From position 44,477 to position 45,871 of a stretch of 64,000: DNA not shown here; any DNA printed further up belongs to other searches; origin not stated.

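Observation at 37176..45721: Paralogous cytoplasmic BNR/Asp-box beta-propeller proteins embedded in an aromatic/CoA catabolic cluster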

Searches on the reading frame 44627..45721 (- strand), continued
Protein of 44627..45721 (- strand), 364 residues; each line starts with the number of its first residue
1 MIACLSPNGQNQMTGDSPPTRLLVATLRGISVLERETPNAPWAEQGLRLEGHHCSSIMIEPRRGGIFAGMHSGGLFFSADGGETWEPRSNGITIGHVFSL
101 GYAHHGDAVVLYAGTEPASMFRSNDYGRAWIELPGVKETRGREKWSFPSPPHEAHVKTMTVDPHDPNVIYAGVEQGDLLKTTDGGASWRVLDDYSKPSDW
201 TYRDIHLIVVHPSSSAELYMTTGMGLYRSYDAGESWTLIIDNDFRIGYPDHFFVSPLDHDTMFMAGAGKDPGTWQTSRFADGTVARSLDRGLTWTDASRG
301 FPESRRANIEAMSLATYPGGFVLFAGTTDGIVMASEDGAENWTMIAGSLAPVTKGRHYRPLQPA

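Call 61: search_protein_families(library=pfam, proteins=[L042:13467-15536:+, L063:11580-12938:+, L022:10701-13262:-, L056:10290-11747:-, L054:10389-11021:+, L069:11113-11757:+, L021:6681-7331:+], max_evalue=0.00001)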
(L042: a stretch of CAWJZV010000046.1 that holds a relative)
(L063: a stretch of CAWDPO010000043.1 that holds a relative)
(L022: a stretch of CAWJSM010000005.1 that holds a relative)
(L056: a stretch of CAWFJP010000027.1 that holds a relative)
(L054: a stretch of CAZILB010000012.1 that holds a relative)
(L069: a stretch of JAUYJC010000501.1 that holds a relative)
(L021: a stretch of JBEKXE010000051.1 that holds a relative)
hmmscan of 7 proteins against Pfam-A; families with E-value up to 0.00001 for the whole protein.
L042:13467-15536:+ (689 aa): 3 families
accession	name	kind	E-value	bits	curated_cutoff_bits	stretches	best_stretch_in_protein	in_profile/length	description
PF01968.24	Hydantoinase_A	-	1.3e-95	320.5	22.9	1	206-494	1-290/291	Hydantoinase/oxoprolinase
PF05378.19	Hydant_A_N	-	7.4e-49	166.3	25.2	1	5-184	1-174/176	Hydantoinase/oxoprolinase N-terminal region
PF19278.4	Hydant_A_C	-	9.4e-21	74.5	21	1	509-683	12-188/193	Hydantoinase/oxoprolinase C-terminal domain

L063:11580-12938:+ (452 aa): 1 family
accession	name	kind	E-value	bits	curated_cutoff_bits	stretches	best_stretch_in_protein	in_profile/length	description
PF02538.19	Hydantoinase_B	-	2e-116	390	26.8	1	26-419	1-389/519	Hydantoinase B/oxoprolinase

L022:10701-13262:- (853 aa): 2 families
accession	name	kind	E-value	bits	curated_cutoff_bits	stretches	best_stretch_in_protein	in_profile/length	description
PF20256.3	MoCoBD_2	-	7e-43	147.6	27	2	162-289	47-171/283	Molybdopterin cofactor-binding domain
PF02738.23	MoCoBD_1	-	5.6e-28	98.1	27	1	427-661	22-242/244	Molybdopterin cofactor-binding domain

L056:10290-11747:- (485 aa): 3 families
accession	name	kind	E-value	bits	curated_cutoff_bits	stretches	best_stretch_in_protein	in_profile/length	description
PF01977.22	UbiD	-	1.3e-59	201.3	23.3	1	113-308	3-199/206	3-octaprenyl-4-hydroxybenzoate carboxy-lyase Rift-related domain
PF20696.2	UbiD_C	-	1.4e-24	87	24.2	1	321-442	3-120/127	3-octaprenyl-4-hydroxybenzoate carboxy-lyase C-terminal domain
PF20695.2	UbiD_N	-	4.4e-12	46.4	24.3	1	17-89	1-69/78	3-octaprenyl-4-hydroxybenzoate carboxy-lyase N-terminal domain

L054:10389-11021:+ (210 aa): 1 family
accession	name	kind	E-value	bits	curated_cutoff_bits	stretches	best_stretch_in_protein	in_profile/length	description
PF00857.26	Isochorismatase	-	4.2e-43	147.9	27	1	22-203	1-175/175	Isochorismatase domain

L069:11113-11757:+ (214 aa): 4 families
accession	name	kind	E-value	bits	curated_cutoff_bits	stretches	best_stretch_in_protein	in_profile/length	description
PF13417.12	GST_N_3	-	1.3e-19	70.8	22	1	3-82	1-75/75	Glutathione S-transferase, N-terminal domain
PF02798.26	GST_N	-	1.4e-16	61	20.9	1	1-75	3-75/76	Glutathione S-transferase, N-terminal domain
PF13409.12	GST_N_2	-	5.9e-16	59.3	25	1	9-77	2-70/70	Glutathione S-transferase, N-terminal domain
PF13410.11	GST_C_2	-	2.7e-07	31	24.9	1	139-180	14-51/69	Glutathione S-transferase, C-terminal domain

L021:6681-7331:+ (216 aa): 1 family
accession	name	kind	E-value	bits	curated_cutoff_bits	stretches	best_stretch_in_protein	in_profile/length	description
PF00881.29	Nitroreductase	-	4.5e-12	46.9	23.5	1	39-178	8-152/167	Nitroreductase family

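Call 62: get_annotated_region(hit=H13, flank=8000)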
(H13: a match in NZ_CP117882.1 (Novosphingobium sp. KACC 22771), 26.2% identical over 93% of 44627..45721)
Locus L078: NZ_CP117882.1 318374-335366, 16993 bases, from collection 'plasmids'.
description: Novosphingobium sp. KACC 22771 plasmid unnamed1, complete sequence
organism: Novosphingobium sp. KACC 22771 (NCBI taxid 3025670)
taxonomy: Bacteria; Pseudomonadota; Alphaproteobacteria; Sphingomonadales; Sphingomonadaceae; Novosphingobium; Novosphingobium sp. KACC 22771
host: -; source: Single cell,soil; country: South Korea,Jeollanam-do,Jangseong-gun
typing (MOB-suite, as given by PLSDB): non-mobilizable; mating-pair formation MPF_F
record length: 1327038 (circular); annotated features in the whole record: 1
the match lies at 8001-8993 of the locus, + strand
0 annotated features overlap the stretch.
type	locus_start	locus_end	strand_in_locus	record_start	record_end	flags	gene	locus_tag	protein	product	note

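Call 63: get_annotated_region(hit=H12, flank=7000)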
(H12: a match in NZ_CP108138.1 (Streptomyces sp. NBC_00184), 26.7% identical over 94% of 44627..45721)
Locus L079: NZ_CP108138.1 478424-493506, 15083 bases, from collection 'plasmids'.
description: Streptomyces sp. NBC_00184 plasmid unnamed1, complete sequence
organism: Streptomyces sp. NBC_00184 (NCBI taxid 2975673)
taxonomy: Bacteria; Actinomycetota; Actinomycetes; Kitasatosporales; Streptomycetaceae; Streptomyces; Streptomyces sp. NBC 00184
host: -; source: -; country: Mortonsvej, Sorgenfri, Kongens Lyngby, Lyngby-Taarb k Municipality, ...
typing (MOB-suite, as given by PLSDB): non-mobilizable
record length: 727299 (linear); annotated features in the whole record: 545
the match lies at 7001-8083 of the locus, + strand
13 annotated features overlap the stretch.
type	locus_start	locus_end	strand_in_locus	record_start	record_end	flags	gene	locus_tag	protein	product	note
CDS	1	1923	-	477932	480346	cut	-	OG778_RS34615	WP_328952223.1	glycoside hydrolase family 3 N-terminal domain-containing protein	GO:0005975 - carbohydrate metabolic process [Evidence IEA]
CDS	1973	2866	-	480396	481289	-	-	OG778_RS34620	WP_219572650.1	carbohydrate ABC transporter permease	GO:0008643 - carbohydrate transport [Evidence IEA]; GO:0055085 - transmembrane transport [Evidence IEA]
CDS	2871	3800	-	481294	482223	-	-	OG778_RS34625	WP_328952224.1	sugar ABC transporter permease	-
CDS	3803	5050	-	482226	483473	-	-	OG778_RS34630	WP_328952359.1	extracellular solute-binding protein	-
CDS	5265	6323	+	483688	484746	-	-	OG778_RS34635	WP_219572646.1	LacI family DNA-binding transcriptional regulator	-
CDS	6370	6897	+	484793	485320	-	-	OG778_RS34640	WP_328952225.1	GNAT family N-acetyltransferase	-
CDS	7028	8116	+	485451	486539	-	-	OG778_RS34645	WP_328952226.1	exo-alpha-sialidase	-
CDS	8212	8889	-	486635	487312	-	-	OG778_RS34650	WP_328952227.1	uracil-DNA glycosylase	GO:0006284 - base-excision repair [Evidence IEA]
CDS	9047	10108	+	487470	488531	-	-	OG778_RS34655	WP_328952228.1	BadF/BadG/BcrA/BcrD ATPase family protein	-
CDS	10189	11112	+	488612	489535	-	-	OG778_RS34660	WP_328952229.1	hypothetical protein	-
CDS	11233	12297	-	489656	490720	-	-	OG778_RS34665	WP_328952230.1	lactonase family protein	-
CDS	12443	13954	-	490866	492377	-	-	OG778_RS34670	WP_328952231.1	FUSC family protein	-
CDS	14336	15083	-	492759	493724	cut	-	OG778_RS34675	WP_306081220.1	ABC transporter ATP-binding protein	-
